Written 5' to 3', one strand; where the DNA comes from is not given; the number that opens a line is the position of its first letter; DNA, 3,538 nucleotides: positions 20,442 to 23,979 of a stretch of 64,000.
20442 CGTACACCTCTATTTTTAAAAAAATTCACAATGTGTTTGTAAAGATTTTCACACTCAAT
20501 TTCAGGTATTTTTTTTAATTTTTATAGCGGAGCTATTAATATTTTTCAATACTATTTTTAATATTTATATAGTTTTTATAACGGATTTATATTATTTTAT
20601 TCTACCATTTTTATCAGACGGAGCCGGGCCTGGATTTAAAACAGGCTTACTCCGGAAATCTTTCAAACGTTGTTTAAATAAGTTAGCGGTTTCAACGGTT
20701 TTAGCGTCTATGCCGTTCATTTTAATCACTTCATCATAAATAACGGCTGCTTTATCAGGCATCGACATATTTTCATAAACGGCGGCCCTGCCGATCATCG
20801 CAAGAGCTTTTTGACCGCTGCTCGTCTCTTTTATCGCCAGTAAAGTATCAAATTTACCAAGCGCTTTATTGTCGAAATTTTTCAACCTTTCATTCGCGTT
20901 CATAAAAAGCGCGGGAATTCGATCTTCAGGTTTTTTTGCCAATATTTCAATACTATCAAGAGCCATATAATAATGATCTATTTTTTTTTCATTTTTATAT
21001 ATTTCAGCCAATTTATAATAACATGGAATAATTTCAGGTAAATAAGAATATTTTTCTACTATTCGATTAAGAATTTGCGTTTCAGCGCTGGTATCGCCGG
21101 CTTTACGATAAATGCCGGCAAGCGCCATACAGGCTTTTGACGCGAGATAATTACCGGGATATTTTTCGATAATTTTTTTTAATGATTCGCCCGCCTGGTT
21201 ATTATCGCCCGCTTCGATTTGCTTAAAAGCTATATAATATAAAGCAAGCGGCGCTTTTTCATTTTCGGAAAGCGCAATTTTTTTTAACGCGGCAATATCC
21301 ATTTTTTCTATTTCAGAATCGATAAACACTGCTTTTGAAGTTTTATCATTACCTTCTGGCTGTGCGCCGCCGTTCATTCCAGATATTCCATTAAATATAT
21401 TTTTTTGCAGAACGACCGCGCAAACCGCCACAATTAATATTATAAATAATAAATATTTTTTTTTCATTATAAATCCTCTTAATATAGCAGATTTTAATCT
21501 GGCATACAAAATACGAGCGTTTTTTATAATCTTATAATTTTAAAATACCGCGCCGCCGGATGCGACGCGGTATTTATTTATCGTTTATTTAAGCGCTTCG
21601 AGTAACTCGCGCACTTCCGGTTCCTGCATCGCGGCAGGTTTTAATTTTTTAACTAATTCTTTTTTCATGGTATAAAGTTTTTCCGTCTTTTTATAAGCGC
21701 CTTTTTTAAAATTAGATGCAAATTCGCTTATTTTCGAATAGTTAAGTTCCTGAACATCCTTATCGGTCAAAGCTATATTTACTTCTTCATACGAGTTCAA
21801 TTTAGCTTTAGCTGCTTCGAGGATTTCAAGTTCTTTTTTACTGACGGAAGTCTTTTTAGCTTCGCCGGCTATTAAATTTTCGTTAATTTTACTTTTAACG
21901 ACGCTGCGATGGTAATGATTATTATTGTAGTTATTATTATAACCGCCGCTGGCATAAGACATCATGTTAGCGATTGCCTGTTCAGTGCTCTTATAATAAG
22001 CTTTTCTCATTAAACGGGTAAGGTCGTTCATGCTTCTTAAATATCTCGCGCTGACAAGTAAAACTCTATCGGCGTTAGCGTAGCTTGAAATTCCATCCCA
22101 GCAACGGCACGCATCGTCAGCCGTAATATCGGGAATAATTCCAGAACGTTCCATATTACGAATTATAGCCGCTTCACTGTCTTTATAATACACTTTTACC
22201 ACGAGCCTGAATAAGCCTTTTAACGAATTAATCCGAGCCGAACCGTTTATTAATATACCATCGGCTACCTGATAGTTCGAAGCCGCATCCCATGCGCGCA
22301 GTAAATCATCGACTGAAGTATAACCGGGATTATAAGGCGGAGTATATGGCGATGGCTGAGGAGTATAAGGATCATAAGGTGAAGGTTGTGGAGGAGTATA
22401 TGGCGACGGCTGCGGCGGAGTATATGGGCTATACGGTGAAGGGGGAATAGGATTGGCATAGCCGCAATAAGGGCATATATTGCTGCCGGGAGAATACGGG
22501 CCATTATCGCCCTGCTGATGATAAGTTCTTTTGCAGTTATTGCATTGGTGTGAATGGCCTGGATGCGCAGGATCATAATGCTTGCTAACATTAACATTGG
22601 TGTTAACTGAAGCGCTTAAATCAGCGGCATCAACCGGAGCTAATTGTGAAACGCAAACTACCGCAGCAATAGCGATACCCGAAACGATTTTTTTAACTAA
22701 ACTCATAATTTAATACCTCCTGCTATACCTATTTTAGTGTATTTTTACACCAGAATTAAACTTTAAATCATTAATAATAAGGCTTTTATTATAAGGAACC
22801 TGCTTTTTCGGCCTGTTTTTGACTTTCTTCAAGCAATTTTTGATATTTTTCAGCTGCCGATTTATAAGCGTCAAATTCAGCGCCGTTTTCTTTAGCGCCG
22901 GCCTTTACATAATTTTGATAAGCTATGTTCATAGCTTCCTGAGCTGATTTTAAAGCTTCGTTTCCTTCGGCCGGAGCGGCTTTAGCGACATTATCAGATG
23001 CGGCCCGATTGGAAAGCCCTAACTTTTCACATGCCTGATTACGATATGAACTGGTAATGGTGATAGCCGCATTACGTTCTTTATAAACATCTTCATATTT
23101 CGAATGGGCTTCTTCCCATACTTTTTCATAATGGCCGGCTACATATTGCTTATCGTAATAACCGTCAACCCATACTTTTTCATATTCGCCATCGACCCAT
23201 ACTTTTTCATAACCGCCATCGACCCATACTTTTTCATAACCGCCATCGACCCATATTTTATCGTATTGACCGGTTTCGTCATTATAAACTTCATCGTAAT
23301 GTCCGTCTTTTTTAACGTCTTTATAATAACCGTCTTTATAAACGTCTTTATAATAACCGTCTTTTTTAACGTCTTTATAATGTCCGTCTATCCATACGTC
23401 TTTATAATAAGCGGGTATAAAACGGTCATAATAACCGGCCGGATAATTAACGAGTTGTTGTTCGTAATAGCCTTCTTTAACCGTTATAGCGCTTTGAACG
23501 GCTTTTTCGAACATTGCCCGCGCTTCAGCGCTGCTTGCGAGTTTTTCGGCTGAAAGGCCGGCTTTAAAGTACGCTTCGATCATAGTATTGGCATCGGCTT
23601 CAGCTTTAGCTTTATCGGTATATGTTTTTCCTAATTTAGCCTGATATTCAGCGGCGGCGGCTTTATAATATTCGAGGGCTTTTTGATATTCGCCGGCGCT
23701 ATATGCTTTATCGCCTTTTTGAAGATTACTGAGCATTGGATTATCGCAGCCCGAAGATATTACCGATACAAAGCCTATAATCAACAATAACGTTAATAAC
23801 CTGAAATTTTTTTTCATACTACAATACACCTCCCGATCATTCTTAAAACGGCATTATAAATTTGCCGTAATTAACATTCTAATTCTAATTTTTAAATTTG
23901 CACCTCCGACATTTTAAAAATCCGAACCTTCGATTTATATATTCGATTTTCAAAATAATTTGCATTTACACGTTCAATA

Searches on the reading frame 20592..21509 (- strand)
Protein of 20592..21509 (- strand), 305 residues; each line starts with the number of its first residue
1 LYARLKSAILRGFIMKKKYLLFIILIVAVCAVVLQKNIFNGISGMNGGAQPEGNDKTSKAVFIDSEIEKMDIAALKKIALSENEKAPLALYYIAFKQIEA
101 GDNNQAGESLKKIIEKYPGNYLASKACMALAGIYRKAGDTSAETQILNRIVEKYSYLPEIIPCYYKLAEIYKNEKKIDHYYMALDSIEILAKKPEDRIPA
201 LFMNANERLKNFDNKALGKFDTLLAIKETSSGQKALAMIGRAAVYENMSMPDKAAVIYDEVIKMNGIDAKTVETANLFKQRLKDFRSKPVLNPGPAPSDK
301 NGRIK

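Call 3: search_protein_families(library=pfam, proteins=[window:20592-21509:-], max_evalue=0.1)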
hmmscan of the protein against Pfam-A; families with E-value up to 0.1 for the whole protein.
window:20592-21509:- (305 aa): 11 families
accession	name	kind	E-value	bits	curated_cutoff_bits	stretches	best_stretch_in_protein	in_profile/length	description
PF13174.12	TPR_6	-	2e-09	37.9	26.3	1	89-119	2-32/33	Tetratricopeptide repeat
PF07719.23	TPR_2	-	2.2e-05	24.6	27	0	88-120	2-34/34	Tetratricopeptide repeat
PF14559.12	TPR_19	-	4.6e-05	24.1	25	2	98-152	2-53/68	Tetratricopeptide repeat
PF13181.12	TPR_8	-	0.00038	20.8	25.7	0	162-178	2-18/34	Tetratricopeptide repeat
PF13428.12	TPR_14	-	0.00047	21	23.5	0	128-161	5-38/44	Tetratricopeptide repeat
PF00515.34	TPR_1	-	0.00063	19.9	27.8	0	236-265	2-31/34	Tetratricopeptide repeat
PF09976.15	TPR_21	-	0.00082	19.6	25.5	1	89-185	41-137/193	Tetratricopeptide repeat-like domain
PF25062.1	ARM_TT21_N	-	0.0025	18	40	0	203-268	68-133/222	Tetratricopeptide repeat protein 21 N-terminal ARM repeat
PF13525.12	YfiO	-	0.0065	16.7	25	1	85-165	3-83/203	Outer membrane lipoprotein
PF25058.1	ARM_TT21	-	0.036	14.5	27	1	79-182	50-149/155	Tetratricopeptide repeat protein 21 ARM repeat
PF20225.4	DUF6584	-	0.058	13.9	27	0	97-141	13-54/171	Family of unknown function (DUF6584)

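Call 4: search_protein_families(library=ncbifam, proteins=[window:20592-21509:-], max_evalue=0.1)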
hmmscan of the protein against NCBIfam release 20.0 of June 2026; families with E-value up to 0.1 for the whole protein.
window:20592-21509:- (305 aa): 8 families
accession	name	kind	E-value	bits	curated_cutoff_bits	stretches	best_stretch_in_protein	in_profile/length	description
TIGR02795.1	tol_pal_ybgF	equivalog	2.4e-07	31.4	90.1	1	82-155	34-107/119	tol-pal system protein YbgF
TIGR03302.1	OM_YfiO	subfamily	2.5e-06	27.2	81.4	1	80-182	26-121/239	outer membrane protein assembly factor BamD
NF052312.1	T9SS_PorW_SprE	equivalog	2e-05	23.5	250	1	79-155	629-705/716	type IX secretion system periplasmic lipoprotein PorW/SprE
NF008756.0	PRK11788.1-4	equivalog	0.00011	21.4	474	1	75-186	167-274/389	lipopolysaccharide assembly protein LapB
NF047373.1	BB0259_flg_lyt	exception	0.0018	17.2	234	1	76-188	42-153/705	flagellar assembly lytic transglycosylase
NF008757.0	PRK11788.1-5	equivalog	0.0047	16.1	363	1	75-179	203-304/388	lipopolysaccharide assembly protein LapB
TIGR02521.1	type_IV_pilW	equivalog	0.028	14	154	0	97-145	41-190/234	type IV pilus biogenesis/stability protein PilW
NF006741.0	PRK09269.1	equivalog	0.075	12.7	158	0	190-265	26-100/194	chorismate mutase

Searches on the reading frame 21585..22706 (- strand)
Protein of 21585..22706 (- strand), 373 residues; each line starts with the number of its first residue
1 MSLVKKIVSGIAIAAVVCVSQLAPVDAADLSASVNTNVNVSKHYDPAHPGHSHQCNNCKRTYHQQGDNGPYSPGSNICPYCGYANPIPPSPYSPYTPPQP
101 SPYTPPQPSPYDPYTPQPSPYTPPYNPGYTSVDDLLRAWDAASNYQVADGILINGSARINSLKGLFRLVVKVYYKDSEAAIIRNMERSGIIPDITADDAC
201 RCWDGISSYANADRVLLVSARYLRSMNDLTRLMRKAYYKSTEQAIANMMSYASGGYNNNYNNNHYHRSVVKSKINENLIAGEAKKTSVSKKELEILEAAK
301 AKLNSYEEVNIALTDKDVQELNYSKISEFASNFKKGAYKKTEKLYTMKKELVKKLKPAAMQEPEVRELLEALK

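Call 3: search_protein_families(library=pfam, proteins=[window:21585-22706:-], max_evalue=0.1)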
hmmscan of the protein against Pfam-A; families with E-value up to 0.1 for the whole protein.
window:21585-22706:- (373 aa): 1 family
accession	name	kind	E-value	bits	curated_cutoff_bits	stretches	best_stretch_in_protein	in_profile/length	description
PF10235.14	Cript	-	0.094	13.8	25.5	1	33-83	24-78/90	Microtubule-associated protein CRIPT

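Call 4: search_protein_families(library=ncbifam, proteins=[window:21585-22706:-], max_evalue=0.1)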
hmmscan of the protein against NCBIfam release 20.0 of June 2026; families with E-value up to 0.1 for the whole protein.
window:21585-22706:- (373 aa): 2 families
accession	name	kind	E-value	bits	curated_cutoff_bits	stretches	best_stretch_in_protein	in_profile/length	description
NF037973.1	metallo_SslE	exception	0.0098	13.3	3000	1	91-181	54-143/1519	lipoprotein metalloprotease SslE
NF033201.1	Vip_LPXTG_Lm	exception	0.022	14.1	600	1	85-134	289-339/414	cell invasion LPXTG protein Vip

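Call 22: find_homologous_proteins(query=window:21585-22706:-)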
Query window:21585-22706:- (373 aa): 19 proteins with E <= 0.001 among 3546 candidates.
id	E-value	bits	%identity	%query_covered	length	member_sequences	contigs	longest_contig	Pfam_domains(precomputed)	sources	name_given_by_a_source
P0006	8.7e-249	843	100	100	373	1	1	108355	-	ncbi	-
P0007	1.6e-192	658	74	100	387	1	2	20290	-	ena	-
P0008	7.0e-180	616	73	100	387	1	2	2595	-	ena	-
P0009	1.4e-133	464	57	100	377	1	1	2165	-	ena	-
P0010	7.8e-133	461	57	100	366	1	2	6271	-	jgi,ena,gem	-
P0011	9.6e-106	372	56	68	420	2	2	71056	-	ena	-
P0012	5.1e-92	327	43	66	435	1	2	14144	-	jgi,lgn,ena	-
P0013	6.4e-89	317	45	70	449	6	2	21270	-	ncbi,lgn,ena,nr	ncbi:MAG TPA: hypothetical protein PK467_08575 [Candidatus Wallbacteria bacterium]|nr:hypothetical p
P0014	1.6e-88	316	45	70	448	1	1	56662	-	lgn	-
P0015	2.5e-88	315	42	70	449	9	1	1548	-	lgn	-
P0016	1.4e-87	312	45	61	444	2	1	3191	-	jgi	jgi:DNA-directed RNA polymerase subunit RPC12/RpoP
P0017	2.0e-87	312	47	69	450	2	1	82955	-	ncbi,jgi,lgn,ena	-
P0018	4.7e-84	301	44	61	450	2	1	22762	-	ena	-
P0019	8.3e-79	284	46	61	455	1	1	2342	-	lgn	-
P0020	4.8e-56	209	35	94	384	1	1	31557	-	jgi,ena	-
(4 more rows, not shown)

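Call 23: find_encoding_contigs(protein=P0011, flank=10000, max_places=2)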
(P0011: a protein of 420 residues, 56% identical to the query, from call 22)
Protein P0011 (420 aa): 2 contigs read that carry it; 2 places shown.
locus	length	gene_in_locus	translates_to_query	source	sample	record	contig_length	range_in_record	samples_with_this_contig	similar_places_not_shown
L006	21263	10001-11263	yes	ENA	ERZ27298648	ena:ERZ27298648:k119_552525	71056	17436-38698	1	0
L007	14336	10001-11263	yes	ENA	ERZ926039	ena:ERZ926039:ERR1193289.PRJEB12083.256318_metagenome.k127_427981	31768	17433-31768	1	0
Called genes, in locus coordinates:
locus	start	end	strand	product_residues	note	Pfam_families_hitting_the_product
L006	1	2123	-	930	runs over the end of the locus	PF00571:CBS (weak), PF01743:PolyA_pol, PF12627:PolyA_pol_RNAbd (faint)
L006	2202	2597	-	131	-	PF09579:Spore_YtfJ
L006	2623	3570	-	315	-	PF00121:TIM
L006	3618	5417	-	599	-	PF01336:tRNA_anti-codon, PF00152:tRNA-synt_2, PF02938:GAD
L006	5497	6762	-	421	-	PF00152:tRNA-synt_2 (faint), PF13393:tRNA-synt_His, PF00587:tRNA-synt_2b, PF13393:tRNA-synt_His, PF03129:HGTP_anticodon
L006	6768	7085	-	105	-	-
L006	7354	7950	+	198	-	PF00072:Response_reg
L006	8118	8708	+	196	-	PF04542:Sigma70_r2, PF08281:Sigma70_r4_2, PF04545:Sigma70_r4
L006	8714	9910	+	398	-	PF04773:FecR (weak)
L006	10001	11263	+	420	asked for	-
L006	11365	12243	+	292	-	PF13174:TPR_6 (faint), PF13181:TPR_8 (faint)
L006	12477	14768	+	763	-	-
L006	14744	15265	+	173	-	PF07963:N_methyl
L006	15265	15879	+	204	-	PF07963:N_methyl (weak)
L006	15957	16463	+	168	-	-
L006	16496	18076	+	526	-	PF13185:GAF_2, PF01590:GAF, PF13492:GAF_3, PF01966:HD (faint), PF13487:HD_5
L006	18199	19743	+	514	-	-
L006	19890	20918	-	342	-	-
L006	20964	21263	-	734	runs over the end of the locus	PF09985:Glucodextran_C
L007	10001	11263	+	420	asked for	-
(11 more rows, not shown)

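Call 24: find_encoding_contigs(protein=P0017, flank=10000, max_places=2)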
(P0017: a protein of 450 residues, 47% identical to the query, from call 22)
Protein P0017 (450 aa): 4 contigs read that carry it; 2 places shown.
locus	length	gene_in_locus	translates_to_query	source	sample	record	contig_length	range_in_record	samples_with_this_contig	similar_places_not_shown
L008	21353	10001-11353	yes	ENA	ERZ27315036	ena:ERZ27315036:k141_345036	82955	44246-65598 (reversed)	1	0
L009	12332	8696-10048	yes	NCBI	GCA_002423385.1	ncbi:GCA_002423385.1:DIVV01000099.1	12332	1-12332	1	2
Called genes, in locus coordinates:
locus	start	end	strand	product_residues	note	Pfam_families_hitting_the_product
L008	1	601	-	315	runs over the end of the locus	PF00890:FAD_binding_2 (faint), PF01266:DAO (faint), PF03486:HI0933_like (faint), PF07992:Pyr_redox_2, PF12831:FAD_oxidored (weak), PF13738:Pyr_redox_3, PF00070:Pyr_redox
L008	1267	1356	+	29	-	-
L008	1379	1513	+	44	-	-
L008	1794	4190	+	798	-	-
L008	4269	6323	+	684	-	PF13091:PLDc_2, PF00614:PLDc (weak), PF13091:PLDc_2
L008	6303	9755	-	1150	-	PF12796:Ank_2, PF13637:Ank_4, PF12796:Ank_2 (weak), PF13637:Ank_4 (weak), PF12796:Ank_2, PF13637:Ank_4 (weak), PF12796:Ank_2, PF13857:Ank_5, +9 more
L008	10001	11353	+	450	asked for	-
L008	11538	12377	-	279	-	-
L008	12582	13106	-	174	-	-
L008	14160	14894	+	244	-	PF01027:Bax1-I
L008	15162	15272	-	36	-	-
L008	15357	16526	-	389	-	-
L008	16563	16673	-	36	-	-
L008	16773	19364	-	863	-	PF01804:Penicil_amidase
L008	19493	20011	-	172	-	PF01569:PAP2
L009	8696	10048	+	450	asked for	-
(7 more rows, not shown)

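Call 25: find_encoding_contigs(protein=P0020, flank=10000, max_places=2)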
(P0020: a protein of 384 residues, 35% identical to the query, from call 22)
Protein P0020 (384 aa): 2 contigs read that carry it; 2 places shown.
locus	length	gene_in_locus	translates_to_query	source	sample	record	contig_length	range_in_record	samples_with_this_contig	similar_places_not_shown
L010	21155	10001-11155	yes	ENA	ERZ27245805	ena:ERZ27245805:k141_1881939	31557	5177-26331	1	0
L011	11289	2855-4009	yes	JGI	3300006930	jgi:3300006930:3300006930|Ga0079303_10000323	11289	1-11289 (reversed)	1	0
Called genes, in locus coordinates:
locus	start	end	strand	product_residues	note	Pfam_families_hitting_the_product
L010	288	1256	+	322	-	PF01145:Band_7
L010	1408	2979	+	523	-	PF00939:Na_sulph_symp, PF03600:CitMHS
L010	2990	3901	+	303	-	-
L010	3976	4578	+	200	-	-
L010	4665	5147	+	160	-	PF01928:CYTH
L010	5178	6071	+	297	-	-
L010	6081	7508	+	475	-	-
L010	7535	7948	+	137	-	-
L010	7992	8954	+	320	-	-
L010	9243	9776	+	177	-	-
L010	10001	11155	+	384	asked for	-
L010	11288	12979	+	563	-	PF03109:ABC1, PF27536:UbiB_helical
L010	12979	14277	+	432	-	PF02687:FtsX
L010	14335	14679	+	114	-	-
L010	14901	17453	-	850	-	PF00069:Pkinase, PF03109:ABC1 (faint), PF07714:PK_Tyr_Ser-Thr, PF25021:TEN_NHL (faint), PF17170:DUF5128 (faint), PF24684:Vgb_lyase (weak), PF01436:NHL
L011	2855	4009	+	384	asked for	-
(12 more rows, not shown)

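Call 38: search_protein_families(library=pfam, proteins=[L006:12477-14768:+, L006:8714-9910:+, L006:15957-16463:+], max_evalue=0.05)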
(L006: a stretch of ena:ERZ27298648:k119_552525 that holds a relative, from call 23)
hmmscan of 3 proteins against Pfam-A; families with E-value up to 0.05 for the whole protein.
L006:12477-14768:+ (763 aa): 0 families

L006:8714-9910:+ (398 aa): 3 families
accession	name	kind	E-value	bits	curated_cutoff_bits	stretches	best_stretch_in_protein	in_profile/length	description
PF04773.18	FecR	-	1.2e-07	32.5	24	1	210-298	2-97/97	FecR protein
PF13490.11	zf-HC2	-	0.028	15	22.2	0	23-41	17-35/35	Putative zinc-finger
PF07743.18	HSCB_C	-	0.039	14.8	22.1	0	147-190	10-53/74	HSCB C-terminal oligomerisation domain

L006:15957-16463:+ (168 aa): 0 families

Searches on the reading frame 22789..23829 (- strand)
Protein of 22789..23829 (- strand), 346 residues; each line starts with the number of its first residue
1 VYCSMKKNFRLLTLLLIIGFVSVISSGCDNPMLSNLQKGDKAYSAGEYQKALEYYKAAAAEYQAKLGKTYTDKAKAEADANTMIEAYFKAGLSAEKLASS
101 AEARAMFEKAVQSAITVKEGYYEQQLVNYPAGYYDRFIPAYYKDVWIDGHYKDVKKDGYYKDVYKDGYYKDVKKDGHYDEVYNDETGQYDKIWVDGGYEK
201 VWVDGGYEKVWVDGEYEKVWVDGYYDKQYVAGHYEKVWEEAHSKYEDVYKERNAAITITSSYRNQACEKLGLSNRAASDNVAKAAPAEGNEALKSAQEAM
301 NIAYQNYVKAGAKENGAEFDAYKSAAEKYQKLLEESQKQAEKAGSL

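Call 3: search_protein_families(library=pfam, proteins=[window:22789-23829:-], max_evalue=0.1)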
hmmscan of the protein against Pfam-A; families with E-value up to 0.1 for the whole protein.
window:22789-23829:- (346 aa): 0 families

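Call 4: search_protein_families(library=ncbifam, proteins=[window:22789-23829:-], max_evalue=0.1)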
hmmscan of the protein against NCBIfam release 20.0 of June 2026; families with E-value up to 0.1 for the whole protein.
window:22789-23829:- (346 aa): 0 families
